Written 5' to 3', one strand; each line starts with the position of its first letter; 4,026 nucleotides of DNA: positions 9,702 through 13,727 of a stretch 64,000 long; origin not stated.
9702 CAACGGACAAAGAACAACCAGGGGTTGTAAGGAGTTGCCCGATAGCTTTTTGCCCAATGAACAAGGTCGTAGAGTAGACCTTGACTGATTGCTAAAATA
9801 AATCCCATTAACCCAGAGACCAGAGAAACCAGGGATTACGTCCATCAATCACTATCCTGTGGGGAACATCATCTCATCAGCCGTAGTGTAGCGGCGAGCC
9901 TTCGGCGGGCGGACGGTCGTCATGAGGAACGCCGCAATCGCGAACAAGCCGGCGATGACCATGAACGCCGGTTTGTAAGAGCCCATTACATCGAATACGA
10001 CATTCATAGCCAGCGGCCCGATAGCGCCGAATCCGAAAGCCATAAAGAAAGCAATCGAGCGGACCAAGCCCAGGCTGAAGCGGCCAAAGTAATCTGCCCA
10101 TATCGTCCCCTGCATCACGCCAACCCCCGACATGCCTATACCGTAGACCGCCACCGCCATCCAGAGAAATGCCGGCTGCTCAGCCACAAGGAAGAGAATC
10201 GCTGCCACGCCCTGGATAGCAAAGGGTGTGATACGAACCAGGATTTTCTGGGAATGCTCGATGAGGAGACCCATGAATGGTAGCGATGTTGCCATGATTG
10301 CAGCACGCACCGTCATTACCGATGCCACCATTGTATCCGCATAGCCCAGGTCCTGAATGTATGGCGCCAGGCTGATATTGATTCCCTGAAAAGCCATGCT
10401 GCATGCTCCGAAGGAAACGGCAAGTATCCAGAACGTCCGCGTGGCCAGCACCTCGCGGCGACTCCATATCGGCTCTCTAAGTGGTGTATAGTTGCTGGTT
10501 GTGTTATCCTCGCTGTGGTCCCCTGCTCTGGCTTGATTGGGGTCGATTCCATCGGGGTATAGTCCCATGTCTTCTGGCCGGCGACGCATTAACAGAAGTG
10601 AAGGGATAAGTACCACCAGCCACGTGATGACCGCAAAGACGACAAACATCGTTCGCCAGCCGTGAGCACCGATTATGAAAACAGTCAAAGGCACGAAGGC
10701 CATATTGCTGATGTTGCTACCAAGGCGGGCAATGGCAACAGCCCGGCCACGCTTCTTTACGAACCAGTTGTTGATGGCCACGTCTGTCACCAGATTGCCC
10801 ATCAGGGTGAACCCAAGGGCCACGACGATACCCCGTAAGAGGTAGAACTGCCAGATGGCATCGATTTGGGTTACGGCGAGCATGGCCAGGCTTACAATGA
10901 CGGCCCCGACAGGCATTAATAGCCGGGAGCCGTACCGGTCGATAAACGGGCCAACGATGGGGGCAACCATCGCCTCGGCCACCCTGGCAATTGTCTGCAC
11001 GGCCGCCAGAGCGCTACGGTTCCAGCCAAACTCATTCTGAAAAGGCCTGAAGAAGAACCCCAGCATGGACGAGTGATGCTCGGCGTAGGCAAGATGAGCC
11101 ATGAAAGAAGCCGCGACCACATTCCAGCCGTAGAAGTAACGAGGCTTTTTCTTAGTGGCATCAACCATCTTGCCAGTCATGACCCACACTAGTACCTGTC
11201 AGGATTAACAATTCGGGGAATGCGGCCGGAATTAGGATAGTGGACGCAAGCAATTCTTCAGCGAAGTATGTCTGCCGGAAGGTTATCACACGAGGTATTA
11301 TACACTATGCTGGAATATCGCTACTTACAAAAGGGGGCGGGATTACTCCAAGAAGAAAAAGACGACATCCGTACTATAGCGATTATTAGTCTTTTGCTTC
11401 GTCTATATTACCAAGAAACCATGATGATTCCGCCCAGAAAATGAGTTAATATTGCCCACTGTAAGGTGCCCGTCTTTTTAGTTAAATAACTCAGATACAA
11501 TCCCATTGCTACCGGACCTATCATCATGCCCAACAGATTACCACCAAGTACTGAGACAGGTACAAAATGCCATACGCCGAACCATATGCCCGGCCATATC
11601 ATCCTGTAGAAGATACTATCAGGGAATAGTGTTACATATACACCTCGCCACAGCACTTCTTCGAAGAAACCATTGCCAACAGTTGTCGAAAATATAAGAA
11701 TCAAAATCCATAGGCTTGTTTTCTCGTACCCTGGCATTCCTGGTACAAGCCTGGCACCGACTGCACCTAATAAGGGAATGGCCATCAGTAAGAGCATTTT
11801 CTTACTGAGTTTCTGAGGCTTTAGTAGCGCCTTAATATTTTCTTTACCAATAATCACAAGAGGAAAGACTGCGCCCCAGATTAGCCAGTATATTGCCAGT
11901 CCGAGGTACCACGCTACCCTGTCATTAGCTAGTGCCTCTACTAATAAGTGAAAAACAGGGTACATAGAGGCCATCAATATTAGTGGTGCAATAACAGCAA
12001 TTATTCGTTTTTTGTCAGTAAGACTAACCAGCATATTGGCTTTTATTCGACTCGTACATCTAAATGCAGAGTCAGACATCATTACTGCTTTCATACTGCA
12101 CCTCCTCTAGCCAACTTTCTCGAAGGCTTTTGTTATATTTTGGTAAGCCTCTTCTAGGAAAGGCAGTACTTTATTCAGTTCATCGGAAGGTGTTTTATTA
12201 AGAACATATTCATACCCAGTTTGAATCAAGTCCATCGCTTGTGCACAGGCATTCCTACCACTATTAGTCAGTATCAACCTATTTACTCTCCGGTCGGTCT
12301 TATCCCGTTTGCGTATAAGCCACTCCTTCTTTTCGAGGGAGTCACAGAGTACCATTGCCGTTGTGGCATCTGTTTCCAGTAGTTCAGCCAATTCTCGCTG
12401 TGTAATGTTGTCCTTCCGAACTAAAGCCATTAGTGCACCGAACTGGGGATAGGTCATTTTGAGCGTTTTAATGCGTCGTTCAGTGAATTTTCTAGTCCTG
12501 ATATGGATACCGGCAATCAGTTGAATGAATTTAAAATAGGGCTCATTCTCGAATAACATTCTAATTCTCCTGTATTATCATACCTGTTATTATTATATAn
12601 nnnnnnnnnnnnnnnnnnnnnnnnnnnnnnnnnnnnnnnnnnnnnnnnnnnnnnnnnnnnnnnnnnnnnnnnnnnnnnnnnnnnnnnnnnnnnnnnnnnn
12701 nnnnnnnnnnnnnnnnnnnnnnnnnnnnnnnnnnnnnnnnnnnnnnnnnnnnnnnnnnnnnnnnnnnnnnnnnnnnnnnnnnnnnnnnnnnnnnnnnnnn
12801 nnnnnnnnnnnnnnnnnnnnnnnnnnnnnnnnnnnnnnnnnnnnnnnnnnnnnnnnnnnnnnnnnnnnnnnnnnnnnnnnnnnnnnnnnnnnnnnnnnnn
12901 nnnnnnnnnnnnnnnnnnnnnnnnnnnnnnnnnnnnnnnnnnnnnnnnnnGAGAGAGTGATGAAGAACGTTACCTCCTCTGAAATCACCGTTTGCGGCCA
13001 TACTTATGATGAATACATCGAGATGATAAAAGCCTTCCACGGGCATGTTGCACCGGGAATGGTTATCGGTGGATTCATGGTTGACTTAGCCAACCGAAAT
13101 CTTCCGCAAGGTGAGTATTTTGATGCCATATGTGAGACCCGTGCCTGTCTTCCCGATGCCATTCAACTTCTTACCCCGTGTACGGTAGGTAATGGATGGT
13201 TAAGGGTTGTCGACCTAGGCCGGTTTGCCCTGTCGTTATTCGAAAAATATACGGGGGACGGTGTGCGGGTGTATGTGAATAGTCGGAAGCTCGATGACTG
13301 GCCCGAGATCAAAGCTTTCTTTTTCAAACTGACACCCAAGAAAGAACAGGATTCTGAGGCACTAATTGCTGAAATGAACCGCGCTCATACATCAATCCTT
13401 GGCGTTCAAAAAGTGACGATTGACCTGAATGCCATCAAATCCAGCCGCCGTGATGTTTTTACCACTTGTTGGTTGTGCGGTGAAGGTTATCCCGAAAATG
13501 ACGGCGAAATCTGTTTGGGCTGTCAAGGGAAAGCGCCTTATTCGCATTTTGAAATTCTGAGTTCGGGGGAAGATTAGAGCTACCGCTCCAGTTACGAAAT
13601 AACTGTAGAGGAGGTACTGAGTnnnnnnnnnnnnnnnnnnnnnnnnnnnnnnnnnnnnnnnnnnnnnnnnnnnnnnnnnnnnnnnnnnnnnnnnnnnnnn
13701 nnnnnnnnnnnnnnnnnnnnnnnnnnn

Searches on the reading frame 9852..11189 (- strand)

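Call 86: search_protein_families(library=pfam, proteins=[window:9852-11189:-], max_evalue=0.001)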
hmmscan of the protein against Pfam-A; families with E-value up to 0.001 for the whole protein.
window:9852-11189:- (445 aa): 1 family
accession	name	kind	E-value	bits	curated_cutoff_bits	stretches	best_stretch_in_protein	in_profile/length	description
PF07690.21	MFS_1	-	1.1e-34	120.4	33.4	2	41-265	13-219/347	Major Facilitator Superfamily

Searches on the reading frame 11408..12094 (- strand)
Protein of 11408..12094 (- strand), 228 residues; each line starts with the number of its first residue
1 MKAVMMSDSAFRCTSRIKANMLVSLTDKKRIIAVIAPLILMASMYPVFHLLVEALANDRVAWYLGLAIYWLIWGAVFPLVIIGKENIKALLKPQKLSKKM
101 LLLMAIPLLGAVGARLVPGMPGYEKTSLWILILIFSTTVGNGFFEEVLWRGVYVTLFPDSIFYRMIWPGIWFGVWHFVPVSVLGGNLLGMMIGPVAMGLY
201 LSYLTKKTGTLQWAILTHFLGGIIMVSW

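Call 86: search_protein_families(library=pfam, proteins=[window:11408-12094:-], max_evalue=0.001)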
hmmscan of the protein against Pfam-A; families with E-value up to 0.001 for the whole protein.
window:11408-12094:- (228 aa): 1 family
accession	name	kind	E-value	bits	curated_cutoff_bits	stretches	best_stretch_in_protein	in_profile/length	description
PF02517.21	Rce1-like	-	3.6e-11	43.6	22.4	1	128-220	2-89/93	Type II CAAX prenyl endopeptidase Rce1-like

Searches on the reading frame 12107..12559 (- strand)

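Call 86: search_protein_families(library=pfam, proteins=[window:12107-12559:-], max_evalue=0.001)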
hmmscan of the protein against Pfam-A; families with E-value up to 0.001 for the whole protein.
window:12107-12559:- (150 aa): 5 families
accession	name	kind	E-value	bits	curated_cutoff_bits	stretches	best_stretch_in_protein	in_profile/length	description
PF12802.13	MarR_2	-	1.8e-12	47.6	27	1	35-91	3-60/61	MarR family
PF01047.28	MarR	-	6.2e-12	45.7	24.6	1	35-92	1-58/59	MarR family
PF22381.2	Staph_reg_Sar_Rot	-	1.4e-08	35.1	27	1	30-104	7-81/85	Transcriptional regulator SarA/Rot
PF13601.12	HTH_34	-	0.00016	22.2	27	1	40-111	3-75/80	Winged helix DNA-binding domain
PF13463.12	HTH_27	-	0.00053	20.6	22.2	1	47-101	13-68/68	Winged helix DNA-binding domain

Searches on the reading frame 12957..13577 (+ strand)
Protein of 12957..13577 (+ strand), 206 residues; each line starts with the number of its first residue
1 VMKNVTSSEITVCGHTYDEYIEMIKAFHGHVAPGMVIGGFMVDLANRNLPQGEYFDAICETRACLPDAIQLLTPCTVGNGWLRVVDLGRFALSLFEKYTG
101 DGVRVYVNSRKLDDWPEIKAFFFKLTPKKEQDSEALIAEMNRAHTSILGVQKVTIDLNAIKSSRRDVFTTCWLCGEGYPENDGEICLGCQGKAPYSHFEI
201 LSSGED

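Call 86: search_protein_families(library=pfam, proteins=[window:12957-13577:+], max_evalue=0.001)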
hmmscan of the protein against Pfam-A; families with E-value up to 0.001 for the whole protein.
window:12957-13577:+ (206 aa): 2 families
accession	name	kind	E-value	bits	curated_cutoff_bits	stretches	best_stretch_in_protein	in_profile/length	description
PF02663.19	FmdE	-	1.7e-37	128.9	22.9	1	27-149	1-125/133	FmdE, Molybdenum formylmethanofuran dehydrogenase operon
PF23475.1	zf-Tbcl_FmdE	-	1.3e-12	47.4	23.2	1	168-196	7-35/35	FmdE treble clef zinc finger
